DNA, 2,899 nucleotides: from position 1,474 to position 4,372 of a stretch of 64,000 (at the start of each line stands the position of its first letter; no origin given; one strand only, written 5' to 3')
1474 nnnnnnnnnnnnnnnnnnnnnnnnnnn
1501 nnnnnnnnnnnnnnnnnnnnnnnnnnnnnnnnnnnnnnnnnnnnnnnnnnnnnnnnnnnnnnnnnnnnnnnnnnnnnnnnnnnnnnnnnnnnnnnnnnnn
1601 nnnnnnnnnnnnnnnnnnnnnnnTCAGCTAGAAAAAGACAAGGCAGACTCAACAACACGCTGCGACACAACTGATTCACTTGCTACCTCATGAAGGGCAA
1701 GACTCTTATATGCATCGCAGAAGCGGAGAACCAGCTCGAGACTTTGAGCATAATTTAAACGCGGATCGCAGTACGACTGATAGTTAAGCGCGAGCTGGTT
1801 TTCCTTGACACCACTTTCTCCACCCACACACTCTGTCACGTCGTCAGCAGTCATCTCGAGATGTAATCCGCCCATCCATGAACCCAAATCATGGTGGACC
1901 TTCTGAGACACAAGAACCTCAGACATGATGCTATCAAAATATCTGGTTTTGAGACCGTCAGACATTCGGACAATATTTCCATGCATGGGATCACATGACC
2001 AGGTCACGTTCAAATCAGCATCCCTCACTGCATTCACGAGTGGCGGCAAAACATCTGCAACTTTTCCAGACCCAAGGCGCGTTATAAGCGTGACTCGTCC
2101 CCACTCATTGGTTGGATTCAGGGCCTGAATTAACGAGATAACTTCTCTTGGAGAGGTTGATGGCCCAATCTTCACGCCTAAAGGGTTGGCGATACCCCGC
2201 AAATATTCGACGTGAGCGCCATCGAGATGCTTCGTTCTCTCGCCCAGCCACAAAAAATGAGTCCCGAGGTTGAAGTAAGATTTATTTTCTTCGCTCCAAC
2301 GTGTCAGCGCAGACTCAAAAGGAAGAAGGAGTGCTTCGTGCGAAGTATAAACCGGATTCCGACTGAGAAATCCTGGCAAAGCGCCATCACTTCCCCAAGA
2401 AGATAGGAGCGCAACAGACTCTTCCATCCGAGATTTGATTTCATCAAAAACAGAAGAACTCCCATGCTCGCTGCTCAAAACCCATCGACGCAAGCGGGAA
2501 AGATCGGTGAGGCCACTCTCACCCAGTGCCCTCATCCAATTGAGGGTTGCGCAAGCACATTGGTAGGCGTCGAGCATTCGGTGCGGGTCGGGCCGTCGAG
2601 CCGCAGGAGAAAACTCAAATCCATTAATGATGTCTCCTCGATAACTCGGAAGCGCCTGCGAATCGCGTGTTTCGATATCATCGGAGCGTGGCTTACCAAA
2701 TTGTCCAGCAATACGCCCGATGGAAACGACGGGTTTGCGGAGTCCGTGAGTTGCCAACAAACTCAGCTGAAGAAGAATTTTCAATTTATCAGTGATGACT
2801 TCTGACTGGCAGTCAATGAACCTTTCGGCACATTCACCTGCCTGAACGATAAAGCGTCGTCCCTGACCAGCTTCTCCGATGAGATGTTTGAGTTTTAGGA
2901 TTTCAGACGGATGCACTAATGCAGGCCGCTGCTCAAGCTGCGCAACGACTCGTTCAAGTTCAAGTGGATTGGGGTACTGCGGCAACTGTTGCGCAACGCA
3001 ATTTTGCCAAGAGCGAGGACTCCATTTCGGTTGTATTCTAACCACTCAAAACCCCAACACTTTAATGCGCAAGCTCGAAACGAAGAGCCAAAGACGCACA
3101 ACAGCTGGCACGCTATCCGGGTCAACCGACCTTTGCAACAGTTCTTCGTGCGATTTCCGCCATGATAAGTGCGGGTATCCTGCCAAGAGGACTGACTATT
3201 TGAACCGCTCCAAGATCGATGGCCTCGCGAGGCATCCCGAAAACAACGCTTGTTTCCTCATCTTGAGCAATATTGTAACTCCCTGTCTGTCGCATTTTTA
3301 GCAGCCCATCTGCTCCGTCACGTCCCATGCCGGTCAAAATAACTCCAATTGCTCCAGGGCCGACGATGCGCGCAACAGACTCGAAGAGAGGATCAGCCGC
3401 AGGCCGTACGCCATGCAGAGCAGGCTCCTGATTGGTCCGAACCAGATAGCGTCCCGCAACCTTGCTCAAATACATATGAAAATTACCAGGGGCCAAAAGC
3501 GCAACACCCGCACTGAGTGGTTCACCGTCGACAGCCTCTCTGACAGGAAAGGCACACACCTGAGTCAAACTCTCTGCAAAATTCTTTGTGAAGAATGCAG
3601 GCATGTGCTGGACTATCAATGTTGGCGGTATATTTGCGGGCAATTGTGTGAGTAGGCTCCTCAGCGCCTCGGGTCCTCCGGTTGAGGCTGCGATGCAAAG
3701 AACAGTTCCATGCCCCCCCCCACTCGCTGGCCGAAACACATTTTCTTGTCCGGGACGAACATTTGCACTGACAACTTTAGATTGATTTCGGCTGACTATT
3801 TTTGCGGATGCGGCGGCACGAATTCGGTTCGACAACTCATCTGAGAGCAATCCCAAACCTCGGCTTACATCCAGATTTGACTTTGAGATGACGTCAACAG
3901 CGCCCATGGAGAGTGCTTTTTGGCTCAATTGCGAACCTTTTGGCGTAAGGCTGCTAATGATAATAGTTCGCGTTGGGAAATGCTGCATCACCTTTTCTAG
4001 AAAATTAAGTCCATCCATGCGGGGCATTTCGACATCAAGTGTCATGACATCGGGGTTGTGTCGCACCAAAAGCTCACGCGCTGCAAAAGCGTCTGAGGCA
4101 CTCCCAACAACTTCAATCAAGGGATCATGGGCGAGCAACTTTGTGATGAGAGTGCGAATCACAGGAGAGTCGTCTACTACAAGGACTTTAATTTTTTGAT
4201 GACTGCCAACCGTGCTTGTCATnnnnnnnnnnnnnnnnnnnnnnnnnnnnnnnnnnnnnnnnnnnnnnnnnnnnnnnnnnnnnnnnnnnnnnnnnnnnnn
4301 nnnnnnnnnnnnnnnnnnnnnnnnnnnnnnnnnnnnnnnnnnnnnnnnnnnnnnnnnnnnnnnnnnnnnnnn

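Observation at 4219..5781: CheD-REC-pseudoCheB triple fusion: a phosphorylation-controlled receptor deamidase with a catalytically dead methylesterase domain?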

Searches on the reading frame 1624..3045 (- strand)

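Call 3: search_protein_families(library=pfam, proteins=[window:1624-3045:-], max_evalue=0.01)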
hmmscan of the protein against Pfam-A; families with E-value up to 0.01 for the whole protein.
window:1624-3045:- (473 aa): 1 family
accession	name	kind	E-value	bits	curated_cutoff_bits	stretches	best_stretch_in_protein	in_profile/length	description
PF01474.22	DAHP_synth_2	-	6.5e-167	555.9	27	1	8-440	1-435/438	Class-II DAHP synthetase family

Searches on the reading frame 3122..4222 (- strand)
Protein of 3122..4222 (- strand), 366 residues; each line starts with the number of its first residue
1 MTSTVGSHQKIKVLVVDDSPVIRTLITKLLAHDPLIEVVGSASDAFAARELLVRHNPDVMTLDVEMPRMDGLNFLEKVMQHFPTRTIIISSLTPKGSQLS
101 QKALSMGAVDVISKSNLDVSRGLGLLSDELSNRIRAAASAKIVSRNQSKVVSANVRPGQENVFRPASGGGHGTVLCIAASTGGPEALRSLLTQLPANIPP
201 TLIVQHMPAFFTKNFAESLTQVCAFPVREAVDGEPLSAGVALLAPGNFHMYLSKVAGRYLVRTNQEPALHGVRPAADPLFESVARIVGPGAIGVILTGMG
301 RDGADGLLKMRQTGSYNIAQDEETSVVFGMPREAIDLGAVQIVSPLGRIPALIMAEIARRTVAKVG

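Call 3: search_protein_families(library=pfam, proteins=[window:3122-4222:-], max_evalue=0.01)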
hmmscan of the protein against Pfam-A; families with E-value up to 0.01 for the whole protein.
window:3122-4222:- (366 aa): 2 families
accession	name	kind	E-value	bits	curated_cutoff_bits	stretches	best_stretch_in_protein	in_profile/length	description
PF01339.22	CheB_methylest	-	1.3e-59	201.3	24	1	176-353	2-174/174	CheB methylesterase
PF00072.30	Response_reg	-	3.3e-21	76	30.2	1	13-115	1-100/111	Response regulator receiver domain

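Call 4: search_protein_families(library=ncbifam, proteins=[window:3122-4222:-], max_evalue=0.01)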
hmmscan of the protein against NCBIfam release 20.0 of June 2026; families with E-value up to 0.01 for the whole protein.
window:3122-4222:- (366 aa): 81 families (the best 25 are shown)
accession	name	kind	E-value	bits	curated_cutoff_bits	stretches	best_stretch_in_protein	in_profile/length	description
NF001965.0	PRK00742.1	subfamily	1.8e-119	399.1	293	1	9-359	2-355/357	chemotaxis-specific protein-glutamate methyltransferase CheB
NF009206.0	PRK12555.1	subfamily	2.9e-101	338.8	342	1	11-359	1-338/340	chemotaxis-specific protein-glutamate methyltransferase CheB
TIGR02875.1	spore_0_A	equivalog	4.3e-15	55.7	200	1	9-119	1-111/262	sporulation transcription factor Spo0A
NF007969.0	PRK10693.1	equivalog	8.5e-15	54.6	329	1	12-120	9-114/337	two-component system response regulator RssB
NF007935.0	PRK10651.1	equivalog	1.1e-14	54.2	250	1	8-114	4-109/216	two-component system response regulator NarL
NF011896.0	PRK15369.1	equivalog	2.3e-13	50.2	242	1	10-115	3-107/211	two component system response regulator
NF052445.1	RespRegMctR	equivalog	4.4e-13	49.1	300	1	10-109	1-99/205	two-component system response regulator MctR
NF008677.0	PRK11697.1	equivalog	1.1e-12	47.8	246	1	11-77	2-68/238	two-component system response regulator BtsR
TIGR01818.1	ntrC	equivalog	1.8e-12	46.9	558.6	1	13-164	1-148/463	nitrogen regulation protein NR(I)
NF007708.0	PRK10403.1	equivalog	2.7e-12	46.6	343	1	10-93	6-89/215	nitrate/nitrite response regulator protein NarP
NF045717.1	DVU0259_DivK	exception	1.4e-11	44.5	160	1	12-95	4-88/117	DVU0259 family response regulator domain-containing protein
NF041367.1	CheY_Halo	equivalog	1.6e-11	44.6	200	1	13-114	1-99/114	chemotaxis protein CheY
NF007018.1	PRK09483.1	equivalog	1.5e-10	41.1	280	1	11-116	2-106/217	UvrY/SirA/GacA family response regulator transcription factor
NF008469.0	PRK11361.1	equivalog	2.6e-10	39.6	714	1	11-115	5-106/461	acetoacetate metabolism transcriptional regulator AtoC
NF008176.1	PRK10923.1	equivalog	1.5e-09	37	620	1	9-135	2-124/469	nitrogen regulation protein NR(I)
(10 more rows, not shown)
